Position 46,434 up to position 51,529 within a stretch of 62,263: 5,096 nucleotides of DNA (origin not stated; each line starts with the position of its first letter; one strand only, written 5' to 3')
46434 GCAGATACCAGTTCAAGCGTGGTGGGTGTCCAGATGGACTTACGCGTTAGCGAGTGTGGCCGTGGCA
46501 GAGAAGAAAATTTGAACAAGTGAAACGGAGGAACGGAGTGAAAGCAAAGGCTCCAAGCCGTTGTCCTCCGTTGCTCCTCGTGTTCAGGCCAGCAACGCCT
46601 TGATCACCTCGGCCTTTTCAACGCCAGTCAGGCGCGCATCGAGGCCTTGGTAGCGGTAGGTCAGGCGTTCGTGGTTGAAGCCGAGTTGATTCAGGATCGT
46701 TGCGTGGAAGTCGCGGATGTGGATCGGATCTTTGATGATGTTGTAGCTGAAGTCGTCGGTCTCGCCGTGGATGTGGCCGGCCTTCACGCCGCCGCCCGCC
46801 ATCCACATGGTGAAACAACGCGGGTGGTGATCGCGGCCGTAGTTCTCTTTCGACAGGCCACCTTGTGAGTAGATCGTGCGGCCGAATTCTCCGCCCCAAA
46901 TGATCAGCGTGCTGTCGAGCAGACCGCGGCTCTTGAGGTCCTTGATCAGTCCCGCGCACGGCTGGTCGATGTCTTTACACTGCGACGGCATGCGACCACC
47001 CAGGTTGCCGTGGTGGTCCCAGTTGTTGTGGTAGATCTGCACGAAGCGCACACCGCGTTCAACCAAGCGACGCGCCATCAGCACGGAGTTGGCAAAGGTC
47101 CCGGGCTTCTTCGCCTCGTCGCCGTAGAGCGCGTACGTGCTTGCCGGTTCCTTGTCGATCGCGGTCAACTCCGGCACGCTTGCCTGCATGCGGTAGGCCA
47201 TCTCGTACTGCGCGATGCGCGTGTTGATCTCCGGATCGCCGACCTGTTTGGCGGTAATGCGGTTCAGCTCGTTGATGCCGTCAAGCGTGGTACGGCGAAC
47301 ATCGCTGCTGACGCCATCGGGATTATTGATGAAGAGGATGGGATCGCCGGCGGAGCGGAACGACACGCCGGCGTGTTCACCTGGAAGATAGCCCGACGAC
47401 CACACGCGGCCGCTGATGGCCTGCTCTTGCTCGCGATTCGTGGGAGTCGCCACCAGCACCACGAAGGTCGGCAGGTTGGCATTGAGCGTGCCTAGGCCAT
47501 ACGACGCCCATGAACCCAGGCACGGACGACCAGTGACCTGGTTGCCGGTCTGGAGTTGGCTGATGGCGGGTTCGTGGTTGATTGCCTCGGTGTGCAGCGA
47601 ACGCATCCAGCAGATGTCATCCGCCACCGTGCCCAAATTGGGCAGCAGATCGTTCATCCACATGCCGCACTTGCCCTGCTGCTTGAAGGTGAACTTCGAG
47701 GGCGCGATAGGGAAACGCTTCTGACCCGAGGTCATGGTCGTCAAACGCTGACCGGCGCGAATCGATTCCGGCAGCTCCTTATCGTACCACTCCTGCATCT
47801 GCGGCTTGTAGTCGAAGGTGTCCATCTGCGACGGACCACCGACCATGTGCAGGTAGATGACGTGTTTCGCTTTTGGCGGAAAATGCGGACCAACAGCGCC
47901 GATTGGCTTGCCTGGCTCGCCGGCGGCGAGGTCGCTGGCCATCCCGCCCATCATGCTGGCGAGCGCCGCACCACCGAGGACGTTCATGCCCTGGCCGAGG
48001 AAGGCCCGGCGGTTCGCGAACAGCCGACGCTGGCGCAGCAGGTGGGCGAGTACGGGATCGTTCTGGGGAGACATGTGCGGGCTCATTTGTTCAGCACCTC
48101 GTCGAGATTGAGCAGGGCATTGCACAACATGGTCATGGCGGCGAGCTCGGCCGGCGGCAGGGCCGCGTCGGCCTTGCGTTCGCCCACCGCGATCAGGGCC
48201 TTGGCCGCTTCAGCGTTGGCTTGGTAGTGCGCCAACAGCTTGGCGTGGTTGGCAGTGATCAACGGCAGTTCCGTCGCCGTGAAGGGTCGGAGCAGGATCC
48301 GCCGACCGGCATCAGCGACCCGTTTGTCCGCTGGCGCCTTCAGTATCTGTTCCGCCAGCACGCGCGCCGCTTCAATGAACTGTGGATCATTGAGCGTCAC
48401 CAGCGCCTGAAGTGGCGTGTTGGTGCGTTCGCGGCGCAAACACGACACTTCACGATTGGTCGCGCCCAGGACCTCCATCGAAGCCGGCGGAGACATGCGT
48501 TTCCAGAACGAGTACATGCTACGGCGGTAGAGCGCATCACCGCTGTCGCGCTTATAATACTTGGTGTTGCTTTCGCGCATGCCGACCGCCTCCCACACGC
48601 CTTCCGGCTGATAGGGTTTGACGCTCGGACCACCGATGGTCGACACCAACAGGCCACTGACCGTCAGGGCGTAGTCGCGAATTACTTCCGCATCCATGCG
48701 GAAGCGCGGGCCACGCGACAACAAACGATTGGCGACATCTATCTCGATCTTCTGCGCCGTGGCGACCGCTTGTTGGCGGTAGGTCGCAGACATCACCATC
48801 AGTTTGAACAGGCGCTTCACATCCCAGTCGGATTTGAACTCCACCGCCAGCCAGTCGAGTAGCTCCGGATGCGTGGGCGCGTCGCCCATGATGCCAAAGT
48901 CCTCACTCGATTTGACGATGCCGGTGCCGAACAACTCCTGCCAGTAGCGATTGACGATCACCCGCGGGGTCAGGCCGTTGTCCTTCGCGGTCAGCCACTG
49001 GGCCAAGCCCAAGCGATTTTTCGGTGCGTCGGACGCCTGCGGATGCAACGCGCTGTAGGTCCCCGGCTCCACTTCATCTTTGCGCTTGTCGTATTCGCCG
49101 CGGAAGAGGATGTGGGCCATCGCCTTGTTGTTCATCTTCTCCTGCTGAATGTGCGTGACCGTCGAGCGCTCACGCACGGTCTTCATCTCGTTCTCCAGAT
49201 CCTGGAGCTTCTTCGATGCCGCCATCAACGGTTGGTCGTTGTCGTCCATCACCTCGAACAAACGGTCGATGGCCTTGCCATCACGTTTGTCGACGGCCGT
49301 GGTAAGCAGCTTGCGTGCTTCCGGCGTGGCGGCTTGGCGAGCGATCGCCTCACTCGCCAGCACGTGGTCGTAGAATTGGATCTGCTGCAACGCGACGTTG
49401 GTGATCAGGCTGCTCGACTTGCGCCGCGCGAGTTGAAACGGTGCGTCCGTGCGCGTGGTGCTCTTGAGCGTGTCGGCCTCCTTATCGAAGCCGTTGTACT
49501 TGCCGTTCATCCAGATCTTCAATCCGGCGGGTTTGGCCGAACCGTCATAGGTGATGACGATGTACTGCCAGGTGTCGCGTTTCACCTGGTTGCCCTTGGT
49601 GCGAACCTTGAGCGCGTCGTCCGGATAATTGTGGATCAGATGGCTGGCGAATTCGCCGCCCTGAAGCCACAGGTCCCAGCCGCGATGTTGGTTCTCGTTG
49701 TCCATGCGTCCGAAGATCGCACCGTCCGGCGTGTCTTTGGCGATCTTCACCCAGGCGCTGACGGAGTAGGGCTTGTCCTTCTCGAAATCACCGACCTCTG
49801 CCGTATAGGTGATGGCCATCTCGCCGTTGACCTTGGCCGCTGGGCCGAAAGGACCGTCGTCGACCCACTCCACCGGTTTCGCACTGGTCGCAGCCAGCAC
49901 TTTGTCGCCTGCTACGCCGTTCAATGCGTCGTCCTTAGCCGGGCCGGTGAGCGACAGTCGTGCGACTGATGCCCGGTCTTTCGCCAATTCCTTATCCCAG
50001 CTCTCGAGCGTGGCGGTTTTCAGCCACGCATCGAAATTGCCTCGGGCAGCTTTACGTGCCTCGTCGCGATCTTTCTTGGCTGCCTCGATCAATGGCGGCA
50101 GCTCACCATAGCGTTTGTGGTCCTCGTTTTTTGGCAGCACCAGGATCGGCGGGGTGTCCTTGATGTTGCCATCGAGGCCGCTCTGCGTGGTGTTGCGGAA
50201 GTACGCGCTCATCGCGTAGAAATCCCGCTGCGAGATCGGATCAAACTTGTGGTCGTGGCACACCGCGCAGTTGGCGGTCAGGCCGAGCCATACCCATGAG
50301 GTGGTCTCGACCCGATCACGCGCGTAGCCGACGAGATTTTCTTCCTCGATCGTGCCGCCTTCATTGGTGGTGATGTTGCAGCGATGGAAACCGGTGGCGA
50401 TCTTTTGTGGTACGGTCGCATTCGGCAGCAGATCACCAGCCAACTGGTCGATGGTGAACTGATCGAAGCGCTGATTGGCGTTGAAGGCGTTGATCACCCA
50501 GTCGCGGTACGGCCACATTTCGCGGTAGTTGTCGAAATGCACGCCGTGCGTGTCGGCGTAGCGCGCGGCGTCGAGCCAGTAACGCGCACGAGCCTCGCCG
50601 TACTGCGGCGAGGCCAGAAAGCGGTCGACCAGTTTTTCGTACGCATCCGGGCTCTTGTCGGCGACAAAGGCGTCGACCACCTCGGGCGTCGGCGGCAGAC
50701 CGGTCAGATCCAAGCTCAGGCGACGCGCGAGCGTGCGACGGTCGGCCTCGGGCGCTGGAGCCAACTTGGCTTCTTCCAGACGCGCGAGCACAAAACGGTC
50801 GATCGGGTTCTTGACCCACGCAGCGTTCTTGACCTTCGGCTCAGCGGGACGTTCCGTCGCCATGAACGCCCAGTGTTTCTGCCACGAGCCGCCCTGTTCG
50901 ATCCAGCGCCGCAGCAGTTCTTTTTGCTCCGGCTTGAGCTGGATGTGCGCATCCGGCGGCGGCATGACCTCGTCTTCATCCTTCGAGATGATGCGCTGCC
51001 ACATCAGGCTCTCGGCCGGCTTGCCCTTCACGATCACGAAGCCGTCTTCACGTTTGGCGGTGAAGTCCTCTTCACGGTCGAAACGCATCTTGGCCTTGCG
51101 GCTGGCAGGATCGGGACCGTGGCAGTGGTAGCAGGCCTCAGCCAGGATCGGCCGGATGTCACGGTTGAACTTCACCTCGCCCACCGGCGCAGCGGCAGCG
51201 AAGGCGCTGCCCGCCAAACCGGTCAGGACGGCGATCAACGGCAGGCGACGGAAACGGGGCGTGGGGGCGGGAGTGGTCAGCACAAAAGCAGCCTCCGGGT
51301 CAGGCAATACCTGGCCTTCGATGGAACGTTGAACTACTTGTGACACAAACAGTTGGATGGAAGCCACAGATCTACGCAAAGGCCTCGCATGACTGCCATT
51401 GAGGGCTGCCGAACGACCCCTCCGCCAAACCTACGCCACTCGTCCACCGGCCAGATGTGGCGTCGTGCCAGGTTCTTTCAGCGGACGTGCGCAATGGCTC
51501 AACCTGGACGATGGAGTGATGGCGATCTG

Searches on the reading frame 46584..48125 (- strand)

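Call 67: search_protein_families(library=pfam, proteins=[window:46584-48125:-], max_evalue=0.00001)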
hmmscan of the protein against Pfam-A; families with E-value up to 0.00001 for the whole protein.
window:46584-48125:- (513 aa): 1 family
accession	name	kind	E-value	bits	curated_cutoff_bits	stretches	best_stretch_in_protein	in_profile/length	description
PF07394.17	DUF1501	-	5e-150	500.4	27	1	86-512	1-390/390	Protein of unknown function (DUF1501)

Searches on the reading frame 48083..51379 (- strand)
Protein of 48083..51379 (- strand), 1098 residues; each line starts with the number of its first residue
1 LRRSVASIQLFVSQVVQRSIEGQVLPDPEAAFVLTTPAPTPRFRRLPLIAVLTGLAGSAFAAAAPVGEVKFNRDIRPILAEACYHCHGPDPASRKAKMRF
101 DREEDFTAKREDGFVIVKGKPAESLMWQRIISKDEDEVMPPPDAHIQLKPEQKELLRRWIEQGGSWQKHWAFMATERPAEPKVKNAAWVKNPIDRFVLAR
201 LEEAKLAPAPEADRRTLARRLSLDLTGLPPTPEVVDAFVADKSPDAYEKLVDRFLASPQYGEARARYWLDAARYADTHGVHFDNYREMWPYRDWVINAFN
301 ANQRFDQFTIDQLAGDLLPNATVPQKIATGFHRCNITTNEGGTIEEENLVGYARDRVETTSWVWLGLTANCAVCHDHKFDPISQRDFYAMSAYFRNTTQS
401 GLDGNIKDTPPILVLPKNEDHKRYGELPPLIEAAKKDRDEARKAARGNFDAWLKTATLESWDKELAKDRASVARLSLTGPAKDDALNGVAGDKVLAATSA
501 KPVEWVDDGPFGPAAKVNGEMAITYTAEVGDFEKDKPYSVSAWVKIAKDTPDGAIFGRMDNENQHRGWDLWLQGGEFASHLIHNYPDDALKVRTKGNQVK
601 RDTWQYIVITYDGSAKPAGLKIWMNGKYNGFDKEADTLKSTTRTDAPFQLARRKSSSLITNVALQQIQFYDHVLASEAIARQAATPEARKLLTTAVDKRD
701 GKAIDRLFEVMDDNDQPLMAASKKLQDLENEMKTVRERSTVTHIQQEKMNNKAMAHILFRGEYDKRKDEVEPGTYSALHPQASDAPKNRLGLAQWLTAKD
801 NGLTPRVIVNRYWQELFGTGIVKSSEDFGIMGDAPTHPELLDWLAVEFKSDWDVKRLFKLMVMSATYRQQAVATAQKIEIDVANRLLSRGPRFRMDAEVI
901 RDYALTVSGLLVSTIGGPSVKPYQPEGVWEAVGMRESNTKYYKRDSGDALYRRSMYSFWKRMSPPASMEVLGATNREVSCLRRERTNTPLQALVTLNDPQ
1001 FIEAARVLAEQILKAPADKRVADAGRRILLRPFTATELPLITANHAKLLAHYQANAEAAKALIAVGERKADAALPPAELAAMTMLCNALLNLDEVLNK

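Call 68: search_protein_families(library=pfam, proteins=[window:48083-51379:-], max_evalue=0.00001)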
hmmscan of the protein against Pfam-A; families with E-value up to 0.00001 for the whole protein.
window:48083-51379:- (1098 aa): 5 families
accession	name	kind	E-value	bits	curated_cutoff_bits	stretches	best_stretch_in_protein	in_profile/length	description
PF07587.16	PSD1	-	3e-92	308.9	28.5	1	788-1041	1-240/244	Protein of unknown function (DUF1553)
PF07583.16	PSCyt2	-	4.3e-85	285.4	29.8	1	192-398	1-208/209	Protein of unknown function (DUF1549)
PF07635.16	PSCyt1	-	2.2e-18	67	22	1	83-143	1-59/59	Planctomycete cytochrome C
PF13385.13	Laminin_G_3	-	1.6e-14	54.7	27.6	1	530-680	12-151/151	Concanavalin A-like lectin/glucanases superfamily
PF07953.20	Toxin_R_bind_N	-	2.1e-06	28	23.8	1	533-645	51-164/191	Clostridium neurotoxin, N-terminal receptor binding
